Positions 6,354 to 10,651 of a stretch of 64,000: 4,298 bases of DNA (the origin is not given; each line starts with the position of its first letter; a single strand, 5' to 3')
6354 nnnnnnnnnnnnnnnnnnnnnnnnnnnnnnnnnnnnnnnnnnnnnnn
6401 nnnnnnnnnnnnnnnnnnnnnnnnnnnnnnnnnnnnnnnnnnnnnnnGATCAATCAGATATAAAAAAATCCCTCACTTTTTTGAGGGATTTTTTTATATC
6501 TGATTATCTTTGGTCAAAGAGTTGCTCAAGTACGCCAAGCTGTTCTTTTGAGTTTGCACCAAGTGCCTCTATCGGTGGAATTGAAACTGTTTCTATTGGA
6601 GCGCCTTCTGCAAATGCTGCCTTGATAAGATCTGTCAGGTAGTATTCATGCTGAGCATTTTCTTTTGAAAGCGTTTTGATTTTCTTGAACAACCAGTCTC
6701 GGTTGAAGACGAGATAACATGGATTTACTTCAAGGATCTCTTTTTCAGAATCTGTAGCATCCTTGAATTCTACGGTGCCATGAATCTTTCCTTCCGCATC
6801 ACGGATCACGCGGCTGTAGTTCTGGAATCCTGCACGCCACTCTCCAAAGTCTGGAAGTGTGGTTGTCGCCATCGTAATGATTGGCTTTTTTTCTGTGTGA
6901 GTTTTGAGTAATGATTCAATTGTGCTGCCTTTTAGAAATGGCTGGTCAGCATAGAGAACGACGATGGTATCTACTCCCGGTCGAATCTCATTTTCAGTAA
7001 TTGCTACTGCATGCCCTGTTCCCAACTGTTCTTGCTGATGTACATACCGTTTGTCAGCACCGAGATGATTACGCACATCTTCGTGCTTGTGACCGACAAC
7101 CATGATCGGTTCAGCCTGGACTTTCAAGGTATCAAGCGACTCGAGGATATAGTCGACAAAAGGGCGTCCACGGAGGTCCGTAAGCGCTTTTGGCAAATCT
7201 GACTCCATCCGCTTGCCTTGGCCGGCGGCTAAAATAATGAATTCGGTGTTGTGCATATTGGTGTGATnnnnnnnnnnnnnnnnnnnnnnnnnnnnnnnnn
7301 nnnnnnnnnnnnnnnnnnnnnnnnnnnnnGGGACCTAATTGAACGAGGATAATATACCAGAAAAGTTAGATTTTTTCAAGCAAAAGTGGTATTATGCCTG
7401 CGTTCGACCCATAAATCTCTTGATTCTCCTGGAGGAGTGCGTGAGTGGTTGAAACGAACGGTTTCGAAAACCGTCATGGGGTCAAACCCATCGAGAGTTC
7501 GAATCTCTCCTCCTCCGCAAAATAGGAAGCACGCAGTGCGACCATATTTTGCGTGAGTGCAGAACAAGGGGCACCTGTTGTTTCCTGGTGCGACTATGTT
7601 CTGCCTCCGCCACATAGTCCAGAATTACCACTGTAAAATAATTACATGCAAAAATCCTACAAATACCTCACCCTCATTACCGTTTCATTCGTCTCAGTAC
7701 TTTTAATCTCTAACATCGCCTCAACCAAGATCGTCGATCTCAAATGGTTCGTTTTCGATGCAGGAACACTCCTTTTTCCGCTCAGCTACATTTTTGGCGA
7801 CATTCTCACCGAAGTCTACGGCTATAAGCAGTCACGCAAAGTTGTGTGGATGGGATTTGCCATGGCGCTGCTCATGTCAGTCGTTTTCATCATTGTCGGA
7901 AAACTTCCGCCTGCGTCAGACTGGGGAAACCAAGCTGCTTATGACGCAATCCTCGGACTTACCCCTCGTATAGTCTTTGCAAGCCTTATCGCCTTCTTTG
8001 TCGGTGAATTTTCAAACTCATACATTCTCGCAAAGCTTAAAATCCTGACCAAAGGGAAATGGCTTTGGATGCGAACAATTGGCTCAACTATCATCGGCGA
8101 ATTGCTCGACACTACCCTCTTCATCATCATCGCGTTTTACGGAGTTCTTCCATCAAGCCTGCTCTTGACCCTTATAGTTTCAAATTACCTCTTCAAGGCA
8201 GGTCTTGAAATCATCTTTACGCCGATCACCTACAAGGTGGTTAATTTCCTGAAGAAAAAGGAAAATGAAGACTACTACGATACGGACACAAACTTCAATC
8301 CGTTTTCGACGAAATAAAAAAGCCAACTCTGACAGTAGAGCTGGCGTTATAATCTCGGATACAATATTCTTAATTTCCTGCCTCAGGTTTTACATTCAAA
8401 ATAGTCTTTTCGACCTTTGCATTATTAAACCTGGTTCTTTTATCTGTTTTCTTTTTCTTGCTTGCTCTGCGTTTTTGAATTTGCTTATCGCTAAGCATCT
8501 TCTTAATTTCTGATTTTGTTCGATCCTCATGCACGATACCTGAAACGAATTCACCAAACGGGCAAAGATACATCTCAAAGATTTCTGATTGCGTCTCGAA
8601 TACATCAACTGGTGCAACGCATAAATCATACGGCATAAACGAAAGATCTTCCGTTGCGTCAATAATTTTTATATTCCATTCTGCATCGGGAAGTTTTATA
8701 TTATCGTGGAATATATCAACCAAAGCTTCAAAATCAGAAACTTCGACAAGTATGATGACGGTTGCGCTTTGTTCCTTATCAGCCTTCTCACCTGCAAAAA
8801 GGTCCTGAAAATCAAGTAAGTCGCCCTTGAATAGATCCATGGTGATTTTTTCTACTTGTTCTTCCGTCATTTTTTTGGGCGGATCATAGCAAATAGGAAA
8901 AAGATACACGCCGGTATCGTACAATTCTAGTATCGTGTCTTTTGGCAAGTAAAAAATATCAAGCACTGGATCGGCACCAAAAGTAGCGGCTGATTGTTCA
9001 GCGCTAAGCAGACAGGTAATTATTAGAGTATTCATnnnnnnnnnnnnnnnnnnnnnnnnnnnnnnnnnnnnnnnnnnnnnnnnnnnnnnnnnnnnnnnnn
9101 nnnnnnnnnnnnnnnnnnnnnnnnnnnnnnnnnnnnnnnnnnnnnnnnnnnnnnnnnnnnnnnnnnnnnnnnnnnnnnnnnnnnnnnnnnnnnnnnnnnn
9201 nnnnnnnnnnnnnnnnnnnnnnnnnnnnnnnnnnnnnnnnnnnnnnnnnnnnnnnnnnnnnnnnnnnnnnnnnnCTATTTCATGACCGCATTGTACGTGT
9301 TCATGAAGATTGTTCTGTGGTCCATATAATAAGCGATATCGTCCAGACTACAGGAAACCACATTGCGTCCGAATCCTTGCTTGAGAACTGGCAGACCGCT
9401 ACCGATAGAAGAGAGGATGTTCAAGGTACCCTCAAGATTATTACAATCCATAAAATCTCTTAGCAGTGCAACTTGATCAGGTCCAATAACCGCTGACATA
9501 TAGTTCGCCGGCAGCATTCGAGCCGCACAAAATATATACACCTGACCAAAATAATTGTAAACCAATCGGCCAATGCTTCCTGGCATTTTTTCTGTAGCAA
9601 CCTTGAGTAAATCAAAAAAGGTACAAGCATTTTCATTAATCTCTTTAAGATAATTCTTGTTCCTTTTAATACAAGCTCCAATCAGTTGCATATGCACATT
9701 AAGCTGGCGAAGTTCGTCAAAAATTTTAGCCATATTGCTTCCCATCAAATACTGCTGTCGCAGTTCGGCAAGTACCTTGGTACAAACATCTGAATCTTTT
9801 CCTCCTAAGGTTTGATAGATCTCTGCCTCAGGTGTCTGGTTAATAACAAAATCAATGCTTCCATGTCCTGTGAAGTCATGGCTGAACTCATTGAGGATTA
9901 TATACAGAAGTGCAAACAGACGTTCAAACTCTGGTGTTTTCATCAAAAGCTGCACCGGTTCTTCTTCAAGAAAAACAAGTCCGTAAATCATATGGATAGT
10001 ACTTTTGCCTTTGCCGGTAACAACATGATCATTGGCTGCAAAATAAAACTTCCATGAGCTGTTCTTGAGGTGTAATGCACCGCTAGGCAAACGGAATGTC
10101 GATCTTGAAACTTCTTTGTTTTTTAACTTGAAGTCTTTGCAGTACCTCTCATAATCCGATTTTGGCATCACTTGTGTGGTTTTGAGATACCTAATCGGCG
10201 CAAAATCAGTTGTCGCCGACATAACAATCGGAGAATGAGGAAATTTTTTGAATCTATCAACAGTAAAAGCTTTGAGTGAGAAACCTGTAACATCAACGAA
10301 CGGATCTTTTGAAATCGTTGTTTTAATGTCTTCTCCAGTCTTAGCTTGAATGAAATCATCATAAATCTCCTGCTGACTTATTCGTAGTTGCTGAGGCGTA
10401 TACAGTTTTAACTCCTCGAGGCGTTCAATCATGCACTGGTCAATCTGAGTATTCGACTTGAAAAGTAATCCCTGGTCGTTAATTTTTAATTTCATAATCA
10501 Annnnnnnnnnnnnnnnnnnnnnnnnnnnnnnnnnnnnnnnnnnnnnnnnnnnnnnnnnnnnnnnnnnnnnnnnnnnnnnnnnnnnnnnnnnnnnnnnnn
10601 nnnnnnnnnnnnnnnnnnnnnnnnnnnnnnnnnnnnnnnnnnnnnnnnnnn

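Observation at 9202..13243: AT-rich accessory cassette next to tRNA-Val: CX3CX2C protein, 408-aa unknown protein and a DHA2 MFS exporter, bracketed by near-identical 38-nt hairpin direct repeats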

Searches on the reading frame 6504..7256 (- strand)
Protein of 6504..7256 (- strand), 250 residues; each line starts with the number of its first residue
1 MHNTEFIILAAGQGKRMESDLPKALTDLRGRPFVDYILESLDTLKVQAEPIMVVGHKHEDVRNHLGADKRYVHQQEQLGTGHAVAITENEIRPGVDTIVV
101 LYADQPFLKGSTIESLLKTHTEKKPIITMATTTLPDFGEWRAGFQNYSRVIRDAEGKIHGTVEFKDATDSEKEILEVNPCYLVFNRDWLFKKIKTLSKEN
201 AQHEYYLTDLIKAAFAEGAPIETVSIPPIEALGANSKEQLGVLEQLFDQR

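Call 69: search_protein_families(library=pfam, proteins=[window:6504-7256:-], max_evalue=0.001)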
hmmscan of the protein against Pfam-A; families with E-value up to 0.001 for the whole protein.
window:6504-7256:- (250 aa): 4 families
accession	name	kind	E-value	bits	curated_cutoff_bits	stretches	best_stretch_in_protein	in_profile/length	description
PF12804.13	NTP_transf_3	-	7.9e-19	68.8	27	1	7-131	2-123/160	MobA-like NTP transferase domain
PF00483.29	NTP_transferase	-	5.7e-09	36.3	21.2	1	7-219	3-214/245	Nucleotidyl transferase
PF01128.25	IspD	-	9.1e-08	32.6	27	1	7-121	4-118/221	2-C-methyl-D-erythritol 4-phosphate cytidylyltransferase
PF02348.25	CTP_transf_3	-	0.00038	20.8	22.6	1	7-160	3-121/217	Cytidylyltransferase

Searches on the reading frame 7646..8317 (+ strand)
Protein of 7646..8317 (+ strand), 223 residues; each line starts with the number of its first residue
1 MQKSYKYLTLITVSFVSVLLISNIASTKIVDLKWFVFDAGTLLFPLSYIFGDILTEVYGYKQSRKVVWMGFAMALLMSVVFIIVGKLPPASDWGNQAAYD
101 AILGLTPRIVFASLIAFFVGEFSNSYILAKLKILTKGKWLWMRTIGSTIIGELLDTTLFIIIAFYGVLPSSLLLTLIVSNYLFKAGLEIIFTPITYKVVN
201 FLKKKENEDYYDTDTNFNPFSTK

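Call 69: search_protein_families(library=pfam, proteins=[window:7646-8317:+], max_evalue=0.001)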
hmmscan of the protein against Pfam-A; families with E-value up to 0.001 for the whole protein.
window:7646-8317:+ (223 aa): 1 family
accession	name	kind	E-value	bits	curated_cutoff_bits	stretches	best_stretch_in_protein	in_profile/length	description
PF02592.20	Vut_1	-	6.7e-55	186.1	27.2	1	38-197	1-151/152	Putative vitamin uptake transporter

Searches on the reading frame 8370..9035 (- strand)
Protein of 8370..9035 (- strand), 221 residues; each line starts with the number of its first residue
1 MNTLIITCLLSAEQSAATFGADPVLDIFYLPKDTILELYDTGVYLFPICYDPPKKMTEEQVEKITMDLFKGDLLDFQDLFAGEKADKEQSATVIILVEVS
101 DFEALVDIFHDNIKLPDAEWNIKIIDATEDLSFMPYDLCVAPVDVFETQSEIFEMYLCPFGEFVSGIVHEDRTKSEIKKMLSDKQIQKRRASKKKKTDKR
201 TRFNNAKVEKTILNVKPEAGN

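Call 5: search_protein_families(library=pfam, proteins=[window:8370-9035:-], max_evalue=1)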
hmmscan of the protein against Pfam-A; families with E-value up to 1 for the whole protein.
window:8370-9035:- (221 aa): 0 families

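Call 7: search_protein_families(library=padloc, proteins=[window:8370-9035:-], max_evalue=1)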
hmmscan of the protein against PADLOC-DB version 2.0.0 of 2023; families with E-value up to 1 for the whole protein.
window:8370-9035:- (221 aa): 0 families

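Call 8: search_protein_families(library=ncbifam, proteins=[window:8370-9035:-], max_evalue=1)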
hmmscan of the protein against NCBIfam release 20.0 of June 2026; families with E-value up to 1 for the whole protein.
window:8370-9035:- (221 aa): 1 family
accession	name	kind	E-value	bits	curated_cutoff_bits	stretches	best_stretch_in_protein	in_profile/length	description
TIGR01031.1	rpmF_bact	equivalog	0.33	11.3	22.6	1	187-220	3-34/56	50S ribosomal protein L32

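Call 57: search_protein_families(library=phrogs, proteins=[window:8370-9035:-], max_evalue=1)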
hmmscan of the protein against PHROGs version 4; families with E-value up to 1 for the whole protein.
window:8370-9035:- (221 aa): 1 family
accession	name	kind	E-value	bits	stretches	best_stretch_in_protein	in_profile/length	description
phrog_14636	-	unknown function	0.015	16.2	1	150-175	12-37/56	-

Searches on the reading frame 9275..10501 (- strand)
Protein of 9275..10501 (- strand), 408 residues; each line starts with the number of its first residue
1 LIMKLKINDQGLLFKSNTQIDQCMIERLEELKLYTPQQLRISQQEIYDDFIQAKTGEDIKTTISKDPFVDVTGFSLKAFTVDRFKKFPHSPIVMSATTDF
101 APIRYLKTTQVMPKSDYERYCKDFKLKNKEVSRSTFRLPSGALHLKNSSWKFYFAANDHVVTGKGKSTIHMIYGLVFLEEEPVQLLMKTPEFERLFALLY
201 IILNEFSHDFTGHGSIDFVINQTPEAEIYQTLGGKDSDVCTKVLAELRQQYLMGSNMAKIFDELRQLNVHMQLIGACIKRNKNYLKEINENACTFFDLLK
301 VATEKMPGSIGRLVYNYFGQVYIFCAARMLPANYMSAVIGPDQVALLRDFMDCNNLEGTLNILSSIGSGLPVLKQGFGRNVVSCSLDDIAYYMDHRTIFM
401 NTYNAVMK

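Call 5: search_protein_families(library=pfam, proteins=[window:9275-10501:-], max_evalue=1)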
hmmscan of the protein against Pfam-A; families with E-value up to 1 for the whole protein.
window:9275-10501:- (408 aa): 0 families

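Call 7: search_protein_families(library=padloc, proteins=[window:9275-10501:-], max_evalue=1)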
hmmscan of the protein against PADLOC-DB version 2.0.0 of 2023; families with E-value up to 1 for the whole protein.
window:9275-10501:- (408 aa): 0 families

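Call 8: search_protein_families(library=ncbifam, proteins=[window:9275-10501:-], max_evalue=1)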
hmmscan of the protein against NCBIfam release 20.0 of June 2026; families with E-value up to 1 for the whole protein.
window:9275-10501:- (408 aa): 0 families

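Call 16: find_homologous_proteins(query=window:9275-10501:-)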
Query window:9275-10501:- (408 aa): 3 proteins with E <= 0.001 among 3382 candidates.
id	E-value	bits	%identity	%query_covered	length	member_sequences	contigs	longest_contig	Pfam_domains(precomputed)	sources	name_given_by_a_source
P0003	7.1e-274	925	100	100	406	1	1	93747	-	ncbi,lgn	-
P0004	1.1e-167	576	62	100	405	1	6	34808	-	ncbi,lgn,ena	-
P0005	5.4e-164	564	60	99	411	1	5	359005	-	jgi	jgi:hypothetical protein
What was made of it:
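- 9275..10495 (-): 406-aa orphan protein (the mechanical ORF extends to a TTG at 10501). Function unknown. Conserved motifs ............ and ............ Only 2 relatives (60-62% identity) among 5.8 billion proteins (call 16).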

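Call 17: find_encoding_contigs(protein=P0004, flank=10000)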
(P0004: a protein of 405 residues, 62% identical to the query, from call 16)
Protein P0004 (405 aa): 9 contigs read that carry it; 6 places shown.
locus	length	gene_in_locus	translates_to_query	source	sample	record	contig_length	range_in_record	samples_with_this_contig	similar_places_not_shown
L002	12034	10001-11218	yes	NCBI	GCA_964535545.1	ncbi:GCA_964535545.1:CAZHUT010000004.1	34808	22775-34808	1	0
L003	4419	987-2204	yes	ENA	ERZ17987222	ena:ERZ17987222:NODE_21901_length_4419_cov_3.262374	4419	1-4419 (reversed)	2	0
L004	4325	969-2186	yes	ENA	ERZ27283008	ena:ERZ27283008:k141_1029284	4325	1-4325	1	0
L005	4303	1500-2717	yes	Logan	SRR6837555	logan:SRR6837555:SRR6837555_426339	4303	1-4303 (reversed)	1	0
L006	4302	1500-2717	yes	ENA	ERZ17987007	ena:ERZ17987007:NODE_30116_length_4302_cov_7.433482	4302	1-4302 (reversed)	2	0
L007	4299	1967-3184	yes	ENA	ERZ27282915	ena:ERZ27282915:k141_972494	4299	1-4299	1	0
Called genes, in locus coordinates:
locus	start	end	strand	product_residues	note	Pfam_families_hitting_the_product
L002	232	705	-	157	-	-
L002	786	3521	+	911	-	PF03382:DUF285, PF18998:Flg_new_2, PF01471:PG_binding_1 (weak)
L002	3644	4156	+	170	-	PF11188:DUF2975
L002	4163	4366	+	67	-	PF13443:HTH_26, PF01381:HTH_3 (weak)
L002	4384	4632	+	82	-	PF13376:OmdA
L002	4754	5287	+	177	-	PF07045:DUF1330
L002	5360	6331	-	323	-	PF02690:Na_Pi_cotrans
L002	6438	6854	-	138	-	-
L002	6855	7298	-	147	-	PF08002:DUF1697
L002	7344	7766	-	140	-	PF00903:Glyoxalase, PF06983:3-dmu-9_3-mt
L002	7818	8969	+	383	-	-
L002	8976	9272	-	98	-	-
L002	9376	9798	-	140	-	-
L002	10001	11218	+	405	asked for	-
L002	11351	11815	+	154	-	-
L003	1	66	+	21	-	?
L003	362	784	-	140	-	-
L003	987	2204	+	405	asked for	-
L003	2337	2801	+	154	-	-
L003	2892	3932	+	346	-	-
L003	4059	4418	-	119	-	?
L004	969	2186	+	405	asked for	-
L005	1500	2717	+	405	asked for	-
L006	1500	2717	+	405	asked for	-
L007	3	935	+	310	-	?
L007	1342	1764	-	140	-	-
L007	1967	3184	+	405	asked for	-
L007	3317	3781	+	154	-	-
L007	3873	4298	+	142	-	?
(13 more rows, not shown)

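Call 18: find_encoding_contigs(protein=P0005, flank=10000)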
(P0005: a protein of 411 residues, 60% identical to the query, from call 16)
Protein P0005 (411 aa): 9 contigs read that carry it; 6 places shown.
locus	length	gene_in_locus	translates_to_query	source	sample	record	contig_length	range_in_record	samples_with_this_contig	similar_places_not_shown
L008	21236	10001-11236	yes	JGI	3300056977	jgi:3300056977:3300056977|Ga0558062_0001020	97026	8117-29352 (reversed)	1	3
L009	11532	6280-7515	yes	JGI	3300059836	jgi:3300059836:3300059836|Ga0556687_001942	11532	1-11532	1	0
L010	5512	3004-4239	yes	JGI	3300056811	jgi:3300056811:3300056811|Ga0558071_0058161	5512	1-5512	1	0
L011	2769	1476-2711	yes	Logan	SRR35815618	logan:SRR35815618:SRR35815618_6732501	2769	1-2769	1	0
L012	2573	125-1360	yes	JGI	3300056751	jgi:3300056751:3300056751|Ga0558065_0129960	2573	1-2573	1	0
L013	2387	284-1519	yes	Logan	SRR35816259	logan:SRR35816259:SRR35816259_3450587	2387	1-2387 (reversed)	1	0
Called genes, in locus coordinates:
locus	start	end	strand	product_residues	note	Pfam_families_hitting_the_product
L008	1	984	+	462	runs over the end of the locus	PF00709:Adenylsucc_synt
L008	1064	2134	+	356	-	PF05496:RuvB_N, PF01078:Mg_chelatase (faint), PF13177:DNA_pol3_delta2, PF13604:AAA_30 (faint), PF00004:AAA, PF13173:AAA_14 (weak), PF13177:DNA_pol3_delta2, PF12169:DNA_pol3_gamma3, +2 more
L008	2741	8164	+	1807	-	PF13884:Peptidase_S74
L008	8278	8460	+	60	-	-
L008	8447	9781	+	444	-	PF18962:Por_Secre_tail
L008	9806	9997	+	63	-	-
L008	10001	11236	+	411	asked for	-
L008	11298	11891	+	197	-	PF00230:MIP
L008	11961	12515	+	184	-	-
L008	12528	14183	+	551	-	PF13451:zf_Tbcl (faint)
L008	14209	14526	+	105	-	PF01035:DNA_binding_1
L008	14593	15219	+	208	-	-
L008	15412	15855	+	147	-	-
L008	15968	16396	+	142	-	PF08327:AHSA1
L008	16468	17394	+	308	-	PF09864:MliC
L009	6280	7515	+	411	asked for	-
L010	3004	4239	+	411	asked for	-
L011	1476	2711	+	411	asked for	-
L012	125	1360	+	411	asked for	-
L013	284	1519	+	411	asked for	-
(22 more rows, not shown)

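Call 19: find_encoding_contigs(protein=P0003, flank=10000)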
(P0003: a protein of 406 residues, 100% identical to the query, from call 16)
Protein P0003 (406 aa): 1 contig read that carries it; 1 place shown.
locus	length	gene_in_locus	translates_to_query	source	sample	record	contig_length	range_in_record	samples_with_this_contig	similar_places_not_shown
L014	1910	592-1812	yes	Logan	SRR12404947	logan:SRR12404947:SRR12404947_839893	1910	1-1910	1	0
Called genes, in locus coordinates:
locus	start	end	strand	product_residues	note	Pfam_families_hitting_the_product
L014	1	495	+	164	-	?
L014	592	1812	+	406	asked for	-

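Call 46: predict_structure(alignment_id=A4)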
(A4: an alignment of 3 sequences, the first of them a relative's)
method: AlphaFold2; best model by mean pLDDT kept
length: 406 residues; sequences in the alignment: 3
mean_pLDDT: 34.7   pTM: 0.28
mean pLDDT of the five models: 34.7, 34.1, 34.0, 33.9, 32.3
residues with pLDDT >= 90: 0; 70-90: 0; 50-70: 36; < 50: 370
segments of 3 or more residues with pLDDT < 50: 1-291, 303-309, 325-331, 349-406
pLDDT, mean of each block of 10 residues (from residue 1): 27 28 29 28 33 31 23 22 23 23 28 37 39 40 37 41 35 38 34 33 28 29 27 31 36 35 39 35 36 56 49 52 48 55 55 32 24 22 25 40 47
secondary structure, 60 per line:
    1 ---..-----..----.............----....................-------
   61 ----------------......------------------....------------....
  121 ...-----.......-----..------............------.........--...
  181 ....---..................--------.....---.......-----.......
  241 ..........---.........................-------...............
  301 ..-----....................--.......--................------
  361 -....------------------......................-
elements in order: H17-29 H34-53 H77-82 E101-104 E117-123 E129-135 E149-160 E167-175 H178-184 H188-205 E214-218 H222-228 H234-250 H254-278 H286-302 H308-327 H330-336 H339-354 H362-365 H384-405
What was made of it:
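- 9275..10495 (-): The AlphaFold model failed (pLDDT 35, call 46).
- Tried and rejected: The AlphaFold model was unusable (pLDDT 35, call 46), so no fold search was run.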

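Call 56: search_solved_structures(query=A4, max_evalue=10)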
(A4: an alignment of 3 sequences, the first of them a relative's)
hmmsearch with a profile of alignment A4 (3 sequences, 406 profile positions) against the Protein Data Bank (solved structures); distinct sequences matched with E-value up to 10: 1.
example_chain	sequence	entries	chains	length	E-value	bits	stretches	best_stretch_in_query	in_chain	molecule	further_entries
3tc6_A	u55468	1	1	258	0.77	11.7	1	198-289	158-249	Indole-3-glycerol phosphate synthase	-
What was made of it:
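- Tried and rejected: A profile search against PDB found nothing (call 56).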

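Call 57: search_protein_families(library=phrogs, proteins=[P0003], max_evalue=1)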
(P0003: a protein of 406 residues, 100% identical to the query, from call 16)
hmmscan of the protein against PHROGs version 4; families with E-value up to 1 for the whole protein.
P0003 (406 aa): 0 families

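Call 69: search_protein_families(library=pfam, proteins=[L003:2337-2801:+, L003:362-784:-], max_evalue=0.001)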
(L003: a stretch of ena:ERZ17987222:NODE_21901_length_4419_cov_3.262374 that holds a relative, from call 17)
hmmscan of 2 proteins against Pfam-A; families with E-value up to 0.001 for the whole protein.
L003:2337-2801:+ (154 aa): 0 families

L003:362-784:- (140 aa): 0 families

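Call 77: find_related_loci(query=A4, collection=viral_contigs, flank=10000)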
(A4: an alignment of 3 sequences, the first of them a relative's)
Query A4 (406 aa) in viral_contigs; peptide patterns used: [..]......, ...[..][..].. (x = any residue, [..] = any of these).
600 stretches matched a pattern, but none encodes a relative of the query by tblastn (E <= 1e-3).
